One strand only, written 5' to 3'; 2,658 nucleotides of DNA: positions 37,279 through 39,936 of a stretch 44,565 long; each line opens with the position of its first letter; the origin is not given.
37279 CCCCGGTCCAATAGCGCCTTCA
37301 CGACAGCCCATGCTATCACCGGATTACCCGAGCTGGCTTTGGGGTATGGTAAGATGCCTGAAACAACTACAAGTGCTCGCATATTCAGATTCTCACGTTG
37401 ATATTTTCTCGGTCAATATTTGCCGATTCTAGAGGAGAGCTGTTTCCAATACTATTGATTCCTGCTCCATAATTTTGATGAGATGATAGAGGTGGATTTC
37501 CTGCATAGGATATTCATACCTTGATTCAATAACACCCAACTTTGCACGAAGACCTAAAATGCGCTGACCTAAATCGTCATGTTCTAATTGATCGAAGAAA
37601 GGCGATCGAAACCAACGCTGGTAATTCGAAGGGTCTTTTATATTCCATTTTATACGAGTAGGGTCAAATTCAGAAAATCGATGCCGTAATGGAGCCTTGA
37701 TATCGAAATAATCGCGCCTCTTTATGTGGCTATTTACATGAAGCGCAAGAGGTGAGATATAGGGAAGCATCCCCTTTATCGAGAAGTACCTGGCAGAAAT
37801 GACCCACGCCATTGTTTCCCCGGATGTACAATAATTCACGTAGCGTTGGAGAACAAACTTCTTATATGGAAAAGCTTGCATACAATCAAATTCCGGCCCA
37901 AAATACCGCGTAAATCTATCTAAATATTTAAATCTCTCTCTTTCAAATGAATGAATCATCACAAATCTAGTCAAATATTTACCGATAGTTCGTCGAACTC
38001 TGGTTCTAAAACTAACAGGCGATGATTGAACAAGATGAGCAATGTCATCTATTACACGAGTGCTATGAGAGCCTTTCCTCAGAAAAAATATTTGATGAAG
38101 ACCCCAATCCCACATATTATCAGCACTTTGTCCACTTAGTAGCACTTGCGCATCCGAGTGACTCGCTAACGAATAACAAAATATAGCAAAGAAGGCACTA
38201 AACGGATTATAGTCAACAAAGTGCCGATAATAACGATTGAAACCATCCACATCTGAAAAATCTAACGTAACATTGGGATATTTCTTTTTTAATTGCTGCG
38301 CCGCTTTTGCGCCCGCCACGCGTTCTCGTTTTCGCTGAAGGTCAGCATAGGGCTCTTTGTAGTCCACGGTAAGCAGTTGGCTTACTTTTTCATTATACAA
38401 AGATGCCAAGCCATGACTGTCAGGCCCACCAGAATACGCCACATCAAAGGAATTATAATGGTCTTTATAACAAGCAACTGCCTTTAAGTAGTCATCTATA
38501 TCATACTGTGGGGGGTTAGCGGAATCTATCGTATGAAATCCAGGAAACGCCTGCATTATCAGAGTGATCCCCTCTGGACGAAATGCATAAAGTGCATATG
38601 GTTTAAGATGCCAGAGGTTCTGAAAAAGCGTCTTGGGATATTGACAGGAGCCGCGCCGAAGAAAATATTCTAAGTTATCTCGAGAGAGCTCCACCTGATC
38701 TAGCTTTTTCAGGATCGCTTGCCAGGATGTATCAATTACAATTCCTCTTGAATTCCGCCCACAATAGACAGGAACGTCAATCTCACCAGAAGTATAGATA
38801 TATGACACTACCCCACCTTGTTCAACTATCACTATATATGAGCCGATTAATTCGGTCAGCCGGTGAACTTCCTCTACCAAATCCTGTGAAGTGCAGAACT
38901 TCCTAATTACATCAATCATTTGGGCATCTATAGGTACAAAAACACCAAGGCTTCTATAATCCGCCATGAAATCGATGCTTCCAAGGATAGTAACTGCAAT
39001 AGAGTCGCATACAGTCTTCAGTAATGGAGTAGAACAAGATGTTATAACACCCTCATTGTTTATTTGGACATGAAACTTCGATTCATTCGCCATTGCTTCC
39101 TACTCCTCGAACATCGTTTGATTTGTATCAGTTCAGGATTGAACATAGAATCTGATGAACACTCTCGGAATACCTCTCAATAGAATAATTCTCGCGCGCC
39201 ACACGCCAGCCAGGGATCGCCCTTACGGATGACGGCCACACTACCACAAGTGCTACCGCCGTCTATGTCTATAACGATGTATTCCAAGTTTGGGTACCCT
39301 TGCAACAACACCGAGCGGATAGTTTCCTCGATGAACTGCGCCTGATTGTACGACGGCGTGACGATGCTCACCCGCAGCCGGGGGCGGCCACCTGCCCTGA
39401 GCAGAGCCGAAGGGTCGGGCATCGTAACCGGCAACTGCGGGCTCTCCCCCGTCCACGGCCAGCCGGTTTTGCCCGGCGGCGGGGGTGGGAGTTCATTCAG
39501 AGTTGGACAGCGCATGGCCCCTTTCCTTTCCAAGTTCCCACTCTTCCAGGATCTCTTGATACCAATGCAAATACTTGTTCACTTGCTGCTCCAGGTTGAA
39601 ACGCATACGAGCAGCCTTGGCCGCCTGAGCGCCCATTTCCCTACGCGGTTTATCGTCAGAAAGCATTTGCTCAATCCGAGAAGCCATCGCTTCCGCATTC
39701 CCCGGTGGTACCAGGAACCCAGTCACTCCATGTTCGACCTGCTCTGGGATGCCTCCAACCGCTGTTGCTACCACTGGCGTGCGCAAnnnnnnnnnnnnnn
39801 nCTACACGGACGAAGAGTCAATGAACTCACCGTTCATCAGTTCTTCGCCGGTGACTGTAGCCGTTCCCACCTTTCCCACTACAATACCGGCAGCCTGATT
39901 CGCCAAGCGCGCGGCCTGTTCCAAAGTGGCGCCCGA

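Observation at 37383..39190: AT-rich single-gene insertion encoding an asparagine-synthetase-like enzyme without the glutaminase cysteine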

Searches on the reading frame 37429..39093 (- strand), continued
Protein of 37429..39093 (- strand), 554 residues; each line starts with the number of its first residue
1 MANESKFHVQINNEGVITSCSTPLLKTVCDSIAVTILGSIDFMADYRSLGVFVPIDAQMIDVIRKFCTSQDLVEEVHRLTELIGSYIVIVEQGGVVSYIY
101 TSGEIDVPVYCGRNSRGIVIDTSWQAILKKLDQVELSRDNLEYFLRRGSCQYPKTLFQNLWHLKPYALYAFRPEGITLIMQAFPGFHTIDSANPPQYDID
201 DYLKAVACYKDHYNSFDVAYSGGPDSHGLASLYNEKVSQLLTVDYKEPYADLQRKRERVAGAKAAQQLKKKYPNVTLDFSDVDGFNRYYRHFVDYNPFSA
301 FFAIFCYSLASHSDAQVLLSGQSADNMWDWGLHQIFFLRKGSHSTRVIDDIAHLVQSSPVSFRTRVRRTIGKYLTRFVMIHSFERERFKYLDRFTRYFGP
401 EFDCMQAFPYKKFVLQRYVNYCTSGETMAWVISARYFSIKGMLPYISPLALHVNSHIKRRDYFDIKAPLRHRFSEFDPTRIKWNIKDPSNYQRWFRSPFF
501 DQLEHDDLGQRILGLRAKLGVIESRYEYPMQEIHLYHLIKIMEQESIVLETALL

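Call 55: find_encoding_contigs(protein=P0001, flank=3000, max_places=4)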
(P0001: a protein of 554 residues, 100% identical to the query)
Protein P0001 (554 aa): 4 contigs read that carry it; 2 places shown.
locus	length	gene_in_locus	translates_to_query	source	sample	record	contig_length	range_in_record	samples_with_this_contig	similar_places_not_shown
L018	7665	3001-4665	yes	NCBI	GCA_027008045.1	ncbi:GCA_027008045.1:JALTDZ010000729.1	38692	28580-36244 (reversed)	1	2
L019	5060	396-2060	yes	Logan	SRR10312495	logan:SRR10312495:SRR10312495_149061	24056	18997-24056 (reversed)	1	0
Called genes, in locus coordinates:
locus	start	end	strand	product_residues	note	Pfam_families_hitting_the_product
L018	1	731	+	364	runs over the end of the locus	PF13580:SIS_2, PF01467:CTP_transf_like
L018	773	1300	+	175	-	PF08645:PNK3P, PF00702:Hydrolase, PF13419:HAD_2, PF13242:Hydrolase_like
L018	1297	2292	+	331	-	PF00294:PfkB, PF08543:Phos_pyr_kin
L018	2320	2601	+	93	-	PF00534:Glycos_transf_1, PF13692:Glyco_trans_1_4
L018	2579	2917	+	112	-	PF00535:Glycos_transf_2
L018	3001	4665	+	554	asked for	-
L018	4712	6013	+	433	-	PF00534:Glycos_transf_1, PF13692:Glyco_trans_1_4, PF13524:Glyco_trans_1_2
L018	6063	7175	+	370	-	PF01408:GFO_IDH_MocA, PF22725:GFO_IDH_MocA_C3 (weak)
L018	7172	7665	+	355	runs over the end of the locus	PF01408:GFO_IDH_MocA, PF22725:GFO_IDH_MocA_C3 (weak)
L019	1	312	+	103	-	?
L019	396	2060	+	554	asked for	-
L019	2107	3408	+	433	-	PF00534:Glycos_transf_1, PF13692:Glyco_trans_1_4, PF13524:Glyco_trans_1_2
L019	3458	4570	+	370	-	PF01408:GFO_IDH_MocA, PF22725:GFO_IDH_MocA_C3 (weak)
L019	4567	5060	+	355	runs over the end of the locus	PF01408:GFO_IDH_MocA, PF22725:GFO_IDH_MocA_C3 (weak)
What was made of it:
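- Tried and rejected: The window matches the MAG GCA_027008045.1 (call 55). A pseudogene is excluded because the ORF is intact, identical in independent assemblies (call 55), and has invariant catalytic motifs.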

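Call 61: search_protein_families(library=ncbifam, proteins=[L009:1216-2958:+, L006:311-1396:+, L014:1085-1642:-, L014:6105-7499:+], max_evalue=0.001)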
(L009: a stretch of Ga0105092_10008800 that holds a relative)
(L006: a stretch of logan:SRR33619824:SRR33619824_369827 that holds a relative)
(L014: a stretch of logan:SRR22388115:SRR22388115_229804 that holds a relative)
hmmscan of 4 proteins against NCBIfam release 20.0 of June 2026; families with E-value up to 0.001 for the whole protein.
L009:1216-2958:+ (580 aa): 3 families
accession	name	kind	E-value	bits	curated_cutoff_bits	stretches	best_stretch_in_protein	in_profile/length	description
TIGR01536.1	asn_synth_AEB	equivalog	1.5e-10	40.7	267.1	1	96-365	114-384/517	asparagine synthase (glutamine-hydrolyzing)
TIGR03108.1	eps_aminotran_1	hypoth_equivalog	0.00021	20.1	816.9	1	97-386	114-408/628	XrtA/PEP-CTERM system amidotransferase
TIGR03104.1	trio_amidotrans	equivalog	0.00073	17.9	570.1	0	99-350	116-377/589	N-acetylglutaminylglutamine amidotransferase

L006:311-1396:+ (361 aa): 0 families

L014:1085-1642:- (185 aa): 4 families
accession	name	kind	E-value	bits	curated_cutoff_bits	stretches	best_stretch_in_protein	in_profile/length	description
NF033788.1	HTH_metalloreg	subfamily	2.8e-07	30.2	55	1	9-73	8-70/77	metalloregulator ArsR/SmtB family transcription factor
NF041413.1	ArsR_Rv2640c_fam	equivalog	4.7e-05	23.8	155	1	11-73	41-103/118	Rv2640c family ArsR-like transcriptional regulator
NF033789.1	repress_SdpR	subfamily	5.9e-05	22.9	100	1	10-84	6-75/79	autorepressor SdpR family transcription factor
NF047906.1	CdPbTransRegCmtR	equivalog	7.8e-05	22.5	150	1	10-92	19-97/104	Cd(II)/Pb(II)-sensing metalloregulatory transcriptional regulator CmtR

L014:6105-7499:+ (464 aa): 0 families

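Call 62: find_homologous_proteins(query=A3, max_evalue=0.001)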
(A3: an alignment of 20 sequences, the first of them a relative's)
Query A3 (20 sequences) (554 aa, profile of the alignment): 7 proteins with E <= 0.001 among 4198 candidates.
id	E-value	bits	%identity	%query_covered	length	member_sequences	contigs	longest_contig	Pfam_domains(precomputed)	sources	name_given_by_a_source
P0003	2.1e-218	745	50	99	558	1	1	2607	PF00733.28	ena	-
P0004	2.9e-216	738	49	96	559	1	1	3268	-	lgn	-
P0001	4.9e-216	737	100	100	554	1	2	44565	-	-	-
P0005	2.7e-211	721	41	97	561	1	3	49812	-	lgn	-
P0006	1.9e-202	692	46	86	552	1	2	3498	-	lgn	-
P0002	9.4e-197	673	69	91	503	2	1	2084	-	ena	-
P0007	6.1e-190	651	36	97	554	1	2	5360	-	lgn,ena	-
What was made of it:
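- Tried and rejected: A profile search in the 5.8-billion-protein index returned only the same 7 proteins (call 62).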

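Call 68: search_dna_similar(query=P0001, collection=plasmids, mode=protein, max_evalue=0.001, max_rows=10)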
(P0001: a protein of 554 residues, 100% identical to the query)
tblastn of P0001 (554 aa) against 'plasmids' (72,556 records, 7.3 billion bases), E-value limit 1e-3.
No match.

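Call 69: search_dna_similar(query=P0001, collection=phages, mode=protein, max_evalue=0.001, max_rows=10)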
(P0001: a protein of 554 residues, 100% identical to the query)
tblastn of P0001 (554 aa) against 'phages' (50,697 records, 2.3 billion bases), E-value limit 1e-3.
No match.
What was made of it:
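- Tried and rejected: There is no relative in the plasmid or phage collections (calls 68, 69).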

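Call 70: find_encoding_contigs(protein=P0024, flank=10000, max_places=3)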
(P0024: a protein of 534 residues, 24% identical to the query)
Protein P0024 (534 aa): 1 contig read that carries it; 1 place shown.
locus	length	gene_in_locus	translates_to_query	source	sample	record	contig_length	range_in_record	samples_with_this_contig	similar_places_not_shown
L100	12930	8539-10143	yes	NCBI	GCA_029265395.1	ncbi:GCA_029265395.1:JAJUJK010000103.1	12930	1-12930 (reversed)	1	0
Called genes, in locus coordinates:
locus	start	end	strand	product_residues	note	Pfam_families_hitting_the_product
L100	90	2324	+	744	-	PF03968:LptD_N (weak), PF19838:LptD_2, PF04453:LptD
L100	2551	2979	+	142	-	PF00572:Ribosomal_L13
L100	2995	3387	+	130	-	PF00380:Ribosomal_S9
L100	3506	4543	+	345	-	PF01118:Semialdhyde_dh, PF22698:Semialdhyde_dhC_1, PF02774:Semialdhyde_dhC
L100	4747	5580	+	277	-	PF01416:PseudoU_synth_1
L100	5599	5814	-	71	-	-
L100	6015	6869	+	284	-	PF04072:LCM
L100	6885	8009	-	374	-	PF00753:Lactamase_B, PF23023:Anti-Pycsar_Apyc1 (weak)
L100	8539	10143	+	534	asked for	-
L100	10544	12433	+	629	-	PF02518:HATPase_c, PF13589:HATPase_c_3, PF01119:DNA_mis_repair, PF08676:MutL_C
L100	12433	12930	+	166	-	?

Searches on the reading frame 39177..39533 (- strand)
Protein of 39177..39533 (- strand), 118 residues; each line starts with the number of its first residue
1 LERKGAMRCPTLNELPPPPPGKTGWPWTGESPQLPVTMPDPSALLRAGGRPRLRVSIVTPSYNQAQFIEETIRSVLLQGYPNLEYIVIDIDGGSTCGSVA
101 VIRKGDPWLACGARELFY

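Call 3: search_protein_families(library=pfam, proteins=[window:39177-39533:-], max_evalue=0.01)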
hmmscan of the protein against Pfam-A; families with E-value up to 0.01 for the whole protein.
window:39177-39533:- (118 aa): 2 families
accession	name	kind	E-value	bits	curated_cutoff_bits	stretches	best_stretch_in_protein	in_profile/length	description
PF00535.33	Glycos_transf_2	-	9.7e-09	35.8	23.3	1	56-104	1-47/168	Glycosyl transferase family 2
PF13641.12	Glyco_tranf_2_3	-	0.0039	17.7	27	1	55-103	3-49/230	Glycosyltransferase like family 2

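Call 4: search_protein_families(library=ncbifam, proteins=[window:39177-39533:-], max_evalue=0.01)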
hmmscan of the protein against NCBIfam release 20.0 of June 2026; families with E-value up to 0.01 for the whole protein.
window:39177-39533:- (118 aa): 11 families
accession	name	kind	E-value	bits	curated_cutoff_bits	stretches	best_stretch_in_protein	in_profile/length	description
NF047683.1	TeichurnBiosyTuaG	equivalog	4.2e-09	36.4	400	1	54-89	7-42/252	teichuronic acid biosynthesis protein TuaG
TIGR03937.1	PgaC_IcaA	equivalog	3.4e-06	26.3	422.3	1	54-100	46-90/407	poly-beta-1,6-N-acetyl-D-glucosamine synthase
NF038299.1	EPS_HpsN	equivalog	4.1e-05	22.7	425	1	54-89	2-37/317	hormogonium polysaccharide biosynthesis glycosyltransferase HpsN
NF007482.0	PRK10073.1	equivalog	9.3e-05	21.6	423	1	54-103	7-54/334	glycosyltransferase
TIGR03469.1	HpnB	hypoth_equivalog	0.00034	19.8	379.25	1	54-98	45-88/386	hopene-associated glycosyltransferase HpnB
NF053739.1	GlytfEpsEBac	equivalog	0.0012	17.9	450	1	54-95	2-41/265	glycosyltransferase EpsE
NF007453.0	PRK10018.1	equivalog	0.003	17.3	382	1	55-89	8-42/280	colanic acid biosynthesis glycosyltransferase WcaA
TIGR04017.1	WcaA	equivalog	0.0034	17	495.75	1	54-89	6-41/279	colanic acid biosynthesis glycosyltransferase WcaA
TIGR04283.1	glyco_like_mftF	equivalog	0.0042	16.7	182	1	55-104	1-48/221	TIGR04283 family arsenosugar biosynthesis glycosyltransferase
NF050050.1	ProtGlycPglI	equivalog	0.0045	16.4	500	1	55-92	4-41/306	GalNAc(5)-diNAcBac-PP-undecaprenol beta-1,3-glucosyltransferase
NF041875.1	EPS_EpsD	equivalog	0.0081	15.6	370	1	55-102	1-48/325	exopolysaccharide biosynthesis glycosyltransferase EpsD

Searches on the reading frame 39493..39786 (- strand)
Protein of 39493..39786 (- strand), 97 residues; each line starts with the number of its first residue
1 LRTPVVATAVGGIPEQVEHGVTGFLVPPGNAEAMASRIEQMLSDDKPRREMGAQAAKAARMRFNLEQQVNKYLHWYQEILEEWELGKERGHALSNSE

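Call 3: search_protein_families(library=pfam, proteins=[window:39493-39786:-], max_evalue=0.01)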
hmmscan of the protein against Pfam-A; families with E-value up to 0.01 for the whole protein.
window:39493-39786:- (97 aa): 2 families
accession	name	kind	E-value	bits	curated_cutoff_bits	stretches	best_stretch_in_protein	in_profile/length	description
PF00534.26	Glycos_transf_1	-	8.9e-15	55.1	26.4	1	2-57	116-171/172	Glycosyl transferases group 1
PF13692.12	Glyco_trans_1_4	-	4.1e-12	47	27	1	1-44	99-142/142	Glycosyl transferases group 1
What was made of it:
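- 39541..39780 (-): Remnant of a GT4 glycosyltransferase gene. It covers the C-terminal ~80 codons and starts directly after the stop of the heptose kinase gene. Pfam Glycos_transf_1 profile positions 116-171 of 172 (call 3).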

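Call 4: search_protein_families(library=ncbifam, proteins=[window:39493-39786:-], max_evalue=0.01)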
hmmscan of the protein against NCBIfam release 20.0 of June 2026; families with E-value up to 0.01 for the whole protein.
window:39493-39786:- (97 aa): 22 families
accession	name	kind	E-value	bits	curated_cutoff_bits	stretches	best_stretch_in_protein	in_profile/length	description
TIGR03999.1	thiol_BshA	equivalog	2.7e-18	66.1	273.7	1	3-80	297-374/375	N-acetyl-alpha-D-glucosaminyl L-malate synthase BshA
TIGR03088.1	stp2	hypoth_equivalog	5.7e-18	65.1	409.05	1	4-80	298-374/374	TIGR03088 family PEP-CTERM/XrtA system glycosyltransferase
NF041876.1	EPS_EpsE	equivalog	2.4e-13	50.1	400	1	1-68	318-385/389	exopolysaccharide biosynthesis GT4 family glycosyltransferase EpsE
TIGR03449.1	mycothiol_MshA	equivalog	1.2e-12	47.4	462.5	1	3-80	328-404/406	D-inositol-3-phosphate glycosyltransferase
TIGR02149.1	glgA_Coryne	subfamily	3.7e-12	46.1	302.4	1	2-80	307-391/391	glycogen synthase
TIGR04063.1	stp3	hypoth_equivalog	3.1e-11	42.8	442.05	1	3-80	319-396/397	TIGR04063 family PEP-CTERM/XrtA system glycosyltransferase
NF053787.1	GlcN_PG_synth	equivalog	1.2e-08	34.2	480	1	3-80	286-360/361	N-acetylglucosaminyl phosphatidylglycerol synthase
NF001901.0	PRK00654.1-5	equivalog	1.9e-07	30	649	1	6-82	418-494/502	glycogen synthase GlgA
NF011726.0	PRK15179.1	equivalog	5.3e-07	28.3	733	1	3-77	616-692/694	Vi polysaccharide biosynthesis protein TviE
NF047684.1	TeichurnBiosyTuaC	equivalog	1e-06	27.9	550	1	1-80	312-390/391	teichuronic acid biosynthesis protein TuaC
NF038229.1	Glyco4_Geo_Pelo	equivalog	1.4e-06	27.6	400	1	3-80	262-337/338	GPMC system family 4 glycosyltransferase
NF041139.1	TreT_Thcocales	equivalog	1.5e-06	27.2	775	1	2-78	337-411/412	trehalose synthase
TIGR04005.1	wcaL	equivalog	2e-06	26.9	537.6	1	3-71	329-397/406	colanic acid biosynthesis glycosyltransferase WcaL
TIGR02472.1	sucr_P_syn_N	equivalog_domain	4e-06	25.9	576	1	4-74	366-436/439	sucrose-phosphate synthase, putative, glycosyltransferase domain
NF047880.1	glyco_SdgA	exception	2.7e-05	23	800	1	3-71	414-482/488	serine-aspartate repeat adhesin O-glycosyltransferase SdgA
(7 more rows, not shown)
